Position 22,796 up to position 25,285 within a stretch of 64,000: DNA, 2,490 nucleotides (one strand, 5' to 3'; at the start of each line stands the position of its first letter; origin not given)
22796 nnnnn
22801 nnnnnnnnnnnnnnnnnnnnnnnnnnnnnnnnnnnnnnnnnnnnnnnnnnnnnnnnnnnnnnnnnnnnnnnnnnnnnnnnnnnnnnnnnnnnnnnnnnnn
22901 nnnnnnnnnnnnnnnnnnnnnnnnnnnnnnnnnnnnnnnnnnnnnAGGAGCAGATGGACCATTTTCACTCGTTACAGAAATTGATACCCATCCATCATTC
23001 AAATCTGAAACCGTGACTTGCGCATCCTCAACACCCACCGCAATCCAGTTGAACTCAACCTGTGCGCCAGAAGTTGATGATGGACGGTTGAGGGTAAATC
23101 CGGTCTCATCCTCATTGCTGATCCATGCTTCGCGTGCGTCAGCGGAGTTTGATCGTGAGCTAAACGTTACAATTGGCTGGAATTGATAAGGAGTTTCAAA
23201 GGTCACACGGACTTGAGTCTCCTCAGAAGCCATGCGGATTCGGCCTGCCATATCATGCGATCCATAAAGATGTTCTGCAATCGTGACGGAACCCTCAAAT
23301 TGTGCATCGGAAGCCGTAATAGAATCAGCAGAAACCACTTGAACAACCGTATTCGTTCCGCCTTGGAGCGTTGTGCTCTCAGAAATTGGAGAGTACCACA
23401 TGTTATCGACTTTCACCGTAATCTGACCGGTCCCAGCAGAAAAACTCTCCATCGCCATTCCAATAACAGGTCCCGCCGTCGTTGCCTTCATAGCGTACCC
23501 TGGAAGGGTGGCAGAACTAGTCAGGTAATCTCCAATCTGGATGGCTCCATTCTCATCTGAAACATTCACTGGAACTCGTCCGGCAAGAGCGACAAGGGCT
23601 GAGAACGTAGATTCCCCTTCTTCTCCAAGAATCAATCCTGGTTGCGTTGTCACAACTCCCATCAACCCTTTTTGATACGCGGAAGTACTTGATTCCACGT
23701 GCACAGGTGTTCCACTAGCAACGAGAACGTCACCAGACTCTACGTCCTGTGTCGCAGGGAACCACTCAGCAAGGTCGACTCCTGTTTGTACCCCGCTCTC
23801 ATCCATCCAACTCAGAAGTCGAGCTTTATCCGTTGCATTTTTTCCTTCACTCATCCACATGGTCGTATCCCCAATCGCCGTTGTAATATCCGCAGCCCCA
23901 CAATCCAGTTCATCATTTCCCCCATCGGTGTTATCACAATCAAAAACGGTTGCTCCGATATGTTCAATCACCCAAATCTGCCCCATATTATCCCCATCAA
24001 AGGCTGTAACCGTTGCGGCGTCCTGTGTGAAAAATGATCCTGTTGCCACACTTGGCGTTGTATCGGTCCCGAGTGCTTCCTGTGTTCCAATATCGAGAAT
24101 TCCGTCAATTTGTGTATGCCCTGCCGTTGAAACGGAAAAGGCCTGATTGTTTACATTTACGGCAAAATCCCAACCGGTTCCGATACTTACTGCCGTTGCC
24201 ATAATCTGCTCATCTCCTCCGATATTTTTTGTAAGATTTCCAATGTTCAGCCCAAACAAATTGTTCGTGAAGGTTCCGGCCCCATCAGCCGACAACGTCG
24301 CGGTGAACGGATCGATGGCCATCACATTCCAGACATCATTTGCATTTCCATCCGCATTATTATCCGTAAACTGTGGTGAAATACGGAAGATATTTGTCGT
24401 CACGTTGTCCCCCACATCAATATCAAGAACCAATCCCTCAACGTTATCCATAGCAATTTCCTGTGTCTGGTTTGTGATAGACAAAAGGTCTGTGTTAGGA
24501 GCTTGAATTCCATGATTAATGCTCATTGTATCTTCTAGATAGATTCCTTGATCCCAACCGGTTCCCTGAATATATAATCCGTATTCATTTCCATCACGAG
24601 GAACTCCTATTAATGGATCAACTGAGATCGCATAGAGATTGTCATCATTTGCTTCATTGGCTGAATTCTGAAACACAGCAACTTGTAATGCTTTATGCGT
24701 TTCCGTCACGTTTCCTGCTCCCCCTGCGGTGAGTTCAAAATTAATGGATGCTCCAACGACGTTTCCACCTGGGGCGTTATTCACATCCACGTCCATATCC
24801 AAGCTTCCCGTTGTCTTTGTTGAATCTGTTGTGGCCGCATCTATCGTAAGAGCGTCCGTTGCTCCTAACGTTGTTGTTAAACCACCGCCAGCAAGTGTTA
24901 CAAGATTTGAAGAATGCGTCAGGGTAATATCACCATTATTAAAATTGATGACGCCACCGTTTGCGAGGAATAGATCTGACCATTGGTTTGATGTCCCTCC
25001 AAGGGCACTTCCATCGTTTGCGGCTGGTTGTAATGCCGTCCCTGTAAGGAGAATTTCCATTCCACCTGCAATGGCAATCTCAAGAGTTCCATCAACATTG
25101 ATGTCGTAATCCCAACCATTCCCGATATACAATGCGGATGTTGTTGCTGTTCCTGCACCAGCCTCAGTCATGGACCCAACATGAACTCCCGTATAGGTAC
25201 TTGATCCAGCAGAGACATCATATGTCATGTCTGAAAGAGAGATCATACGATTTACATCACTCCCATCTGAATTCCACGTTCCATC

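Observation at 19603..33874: Co-oriented cell-surface island: giant repeat protein + cohesin/dockerin trio bracketed by glycan-assembly genes (PGT and a Wzy_C-TPR protein)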

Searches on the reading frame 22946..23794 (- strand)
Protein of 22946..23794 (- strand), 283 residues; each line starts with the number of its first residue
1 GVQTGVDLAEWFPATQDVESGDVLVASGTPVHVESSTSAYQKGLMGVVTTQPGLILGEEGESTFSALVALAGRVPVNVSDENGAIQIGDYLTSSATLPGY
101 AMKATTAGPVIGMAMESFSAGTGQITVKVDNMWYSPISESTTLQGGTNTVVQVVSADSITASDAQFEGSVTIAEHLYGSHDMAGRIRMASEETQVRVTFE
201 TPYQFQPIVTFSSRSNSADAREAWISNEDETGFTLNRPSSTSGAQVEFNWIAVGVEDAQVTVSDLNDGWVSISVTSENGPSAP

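Call 35: search_protein_families(library=pfam, proteins=[window:22946-23794:-], max_evalue=10)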
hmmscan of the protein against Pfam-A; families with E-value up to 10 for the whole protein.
seq(283 aa): 2 families
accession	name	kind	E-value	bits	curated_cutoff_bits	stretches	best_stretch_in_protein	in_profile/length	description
PF21882.2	Gp53-like_C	-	0.021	15.8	24.9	1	189-254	15-83/84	Putative tail fiber protein gp53-like, C-terminal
PF09458.16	H_lectin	-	0.2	12.2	24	1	195-253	2-67/67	H-type lectin domain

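Call 37: find_homologous_proteins(query=window:22946-23794:-)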
Query seq(283 aa) (283 aa): 115 proteins with E <= 0.001 among 2320 candidates.
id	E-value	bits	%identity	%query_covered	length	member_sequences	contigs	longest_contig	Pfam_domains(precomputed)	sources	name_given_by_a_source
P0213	3.4e-120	418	72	99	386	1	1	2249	-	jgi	jgi:hypothetical protein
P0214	1.5e-108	380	68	99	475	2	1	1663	-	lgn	-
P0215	6.3e-89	316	58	98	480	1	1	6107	-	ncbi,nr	ncbi:hypothetical protein HY733_02530, partial [Candidatus Uhrbacteria bacterium]|nr:hypothetical pr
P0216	3.6e-70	254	49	98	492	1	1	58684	-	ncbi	-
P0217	2.8e-69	251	49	97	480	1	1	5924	-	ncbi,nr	ncbi:hypothetical protein HZA87_03990, partial [Candidatus Uhrbacteria bacterium]|nr:hypothetical pr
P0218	8.4e-69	250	60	76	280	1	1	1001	-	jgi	jgi:hypothetical protein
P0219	2.6e-57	212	55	70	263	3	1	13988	-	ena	-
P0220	6.0e-49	185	63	51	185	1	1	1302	-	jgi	jgi:hypothetical protein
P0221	8.0e-46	175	56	58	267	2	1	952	PF02095.22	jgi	-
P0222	8.9e-43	165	54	59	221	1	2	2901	-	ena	-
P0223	2.8e-38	150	45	76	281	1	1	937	-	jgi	jgi:hypothetical protein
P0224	8.1e-31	125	51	51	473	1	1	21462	-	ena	-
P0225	2.6e-23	101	53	44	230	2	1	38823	-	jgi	jgi:hypothetical protein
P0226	7.8e-22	96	75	24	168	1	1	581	-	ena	-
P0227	3.3e-21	94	50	45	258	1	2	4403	-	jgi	-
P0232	1.3e-18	85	31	86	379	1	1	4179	PF09458.17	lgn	-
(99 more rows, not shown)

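Call 56: predict_structure(alignment_id=A3)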
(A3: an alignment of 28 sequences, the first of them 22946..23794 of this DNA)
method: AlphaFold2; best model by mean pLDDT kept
length: 283 residues; sequences in the alignment: 28
mean_pLDDT: 82.7   pTM: 0.52
mean pLDDT of the five models: 82.7, 81.9, 81.5, 81.4, 76.6
residues with pLDDT >= 90: 157; 70-90: 55; 50-70: 43; < 50: 28
segments of 3 or more residues with pLDDT < 50: 1-3, 140-146, 271-283
pLDDT, mean of each block of 10 residues (from residue 1): 70 97 96 98 96 91 94 97 98 98 97 98 97 75 45 54 64 59 85 90 86 85 93 94 90 74 65 45 34
secondary structure, 60 per line:
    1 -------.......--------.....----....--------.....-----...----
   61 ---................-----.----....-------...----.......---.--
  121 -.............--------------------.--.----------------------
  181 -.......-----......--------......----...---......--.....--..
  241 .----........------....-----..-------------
elements in order: E8-14 E23-27 E32-35 E44-48 E54-56 E64-79 E90-93 E101-103 E108-114 E122-134 E182-188 E194-199 E208-213 E224-229 E232-236 E246-253 E260-263

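Call 76: search_protein_families(library=pfam, alignment_id=A3, max_evalue=1)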
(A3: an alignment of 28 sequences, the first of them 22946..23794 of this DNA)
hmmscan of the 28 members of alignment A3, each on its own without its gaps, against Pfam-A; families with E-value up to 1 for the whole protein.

A. member 1, window:22946-23794:- (283 aa): 2 families
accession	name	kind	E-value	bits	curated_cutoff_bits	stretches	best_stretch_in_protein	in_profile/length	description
PF21882.2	Gp53-like_C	-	0.021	15.8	24.9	1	189-254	15-83/84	Putative tail fiber protein gp53-like, C-terminal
PF09458.16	H_lectin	-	0.2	12.2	24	1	195-253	2-67/67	H-type lectin domain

B. families by the number of members that match (of 28 scanned): 22 families
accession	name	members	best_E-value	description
PF21882.2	Gp53-like_C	6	0.0075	Putative tail fiber protein gp53-like, C-terminal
PF09458.16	H_lectin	5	3.8e-06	H-type lectin domain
PF05887.16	Trypan_PARP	2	0.046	Procyclic acidic repetitive protein (PARP)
PF16262.11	DUF4916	2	0.08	Domain of unknown function (DUF4916)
PF09956.15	Phage_cement_2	2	0.19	Phage cement protein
PF02095.21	Extensin_1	1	3.9e-09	Extensin-like protein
PF10106.14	DUF2345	1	0.0017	Uncharacterized protein conserved in bacteria (DUF2345)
PF07989.16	Cnn_1N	1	0.016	Centrosomin N-terminal motif 1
PF11962.13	Peptidase_G2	1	0.017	Peptidase_G2, IMC autoproteolytic cleavage domain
PF19077.6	Big_13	1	0.018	Bacterial Ig-like domain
PF04519.19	Bactofilin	1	0.023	Polymer-forming cytoskeletal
PF25450.1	Rab11-FIP3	1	0.038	Rab11-FIP3-like domain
PF17299.7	DUF5350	1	0.05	Family of unknown function (DUF5350)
PF18715.7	Phage_spike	1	0.071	Phage spike trimer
PF09829.14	DUF2057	1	0.092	Uncharacterized protein conserved in bacteria (DUF2057)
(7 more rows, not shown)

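Call 95: fold_search(model_id=the predicted structure, library=viral)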
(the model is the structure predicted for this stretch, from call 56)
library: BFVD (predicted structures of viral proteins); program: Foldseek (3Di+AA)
matches with E <= 10: 962; with E <= 0.001: 62
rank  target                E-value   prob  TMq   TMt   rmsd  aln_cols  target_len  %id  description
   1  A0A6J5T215            4.1e-11  1.00  0.42  0.23   2.1       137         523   31  Uncharacterized protein [uncultured Caudovirales phage]
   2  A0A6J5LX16            1.5e-10  1.00  0.42  0.18   2.1       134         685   31  Uncharacterized protein [uncultured Caudovirales phage]
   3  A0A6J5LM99            5.6e-10  1.00  0.40  0.53   2.6       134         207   33  Uncharacterized protein [uncultured Caudovirales phage]
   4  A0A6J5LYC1            6.5e-10  1.00  0.41  0.08   2.2       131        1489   33  Uncharacterized protein [uncultured Caudovirales phage]
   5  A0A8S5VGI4            1.1e-09  1.00  0.40  0.63   2.4       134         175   31  Preneck appendage protein [Myoviridae sp. ctkfK18]
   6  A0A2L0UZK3            1.3e-09  1.00  0.41  0.19   2.3       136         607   28  Uncharacterized protein [Agrobacterium phage Atu_ph07]
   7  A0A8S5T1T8            3.4e-09  1.00  0.40  0.62   2.5       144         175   24  Preneck appendage protein barrel, VIRAL PROTEIN.8A [Myoviridae sp. ctWb16]
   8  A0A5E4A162            3.7e-09  1.00  0.40  0.24   2.5       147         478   28  (no name in the UniProt tables at hand)
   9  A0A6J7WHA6            5.9e-09  1.00  0.41  0.40   2.5       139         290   32  Uncharacterized protein [uncultured Caudovirales phage]
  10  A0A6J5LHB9            5.9e-09  1.00  0.38  0.18   2.9       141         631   26  Uncharacterized protein [uncultured Caudovirales phage]
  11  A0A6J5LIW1            7.2e-09  1.00  0.41  0.60   2.2       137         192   24  Uncharacterized protein [uncultured Caudovirales phage]
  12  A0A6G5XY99            9.9e-09  1.00  0.40  0.21   2.5       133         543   28  (no name in the UniProt tables at hand)
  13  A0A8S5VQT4            2.1e-08  1.00  0.40  0.32   2.8       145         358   23  (no name in the UniProt tables at hand)
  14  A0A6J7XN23            2.1e-08  1.00  0.39  0.27   2.7       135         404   26  Major tropism determinant N-terminal domain-containing protein [uncultured Caudovirales phage]
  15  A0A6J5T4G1            4.8e-08  1.00  0.40  0.32   2.6       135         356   27  Uncharacterized protein [uncultured Caudovirales phage]
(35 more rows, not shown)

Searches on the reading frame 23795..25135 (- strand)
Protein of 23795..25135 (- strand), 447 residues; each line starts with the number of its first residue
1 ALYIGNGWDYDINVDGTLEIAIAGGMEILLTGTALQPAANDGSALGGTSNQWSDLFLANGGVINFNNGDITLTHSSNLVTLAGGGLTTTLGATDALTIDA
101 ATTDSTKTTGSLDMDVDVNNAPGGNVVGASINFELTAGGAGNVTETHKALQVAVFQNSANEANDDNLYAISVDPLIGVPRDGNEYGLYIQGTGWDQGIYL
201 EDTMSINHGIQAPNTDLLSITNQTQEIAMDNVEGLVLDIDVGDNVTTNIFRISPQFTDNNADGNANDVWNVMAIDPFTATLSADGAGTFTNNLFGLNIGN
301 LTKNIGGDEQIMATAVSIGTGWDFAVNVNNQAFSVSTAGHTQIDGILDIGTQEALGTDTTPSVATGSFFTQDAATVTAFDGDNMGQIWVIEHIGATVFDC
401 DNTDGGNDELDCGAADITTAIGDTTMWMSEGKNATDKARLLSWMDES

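Call 35: search_protein_families(library=pfam, proteins=[window:23795-25135:-], max_evalue=10)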
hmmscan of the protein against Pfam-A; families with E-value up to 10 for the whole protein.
seq(447 aa): 1 family
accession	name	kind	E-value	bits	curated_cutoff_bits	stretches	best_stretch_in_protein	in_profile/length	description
PF09089.16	gp12-short_mid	-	0.1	13.2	25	1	80-149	4-76/81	Phage short tail fibre protein gp12, middle domain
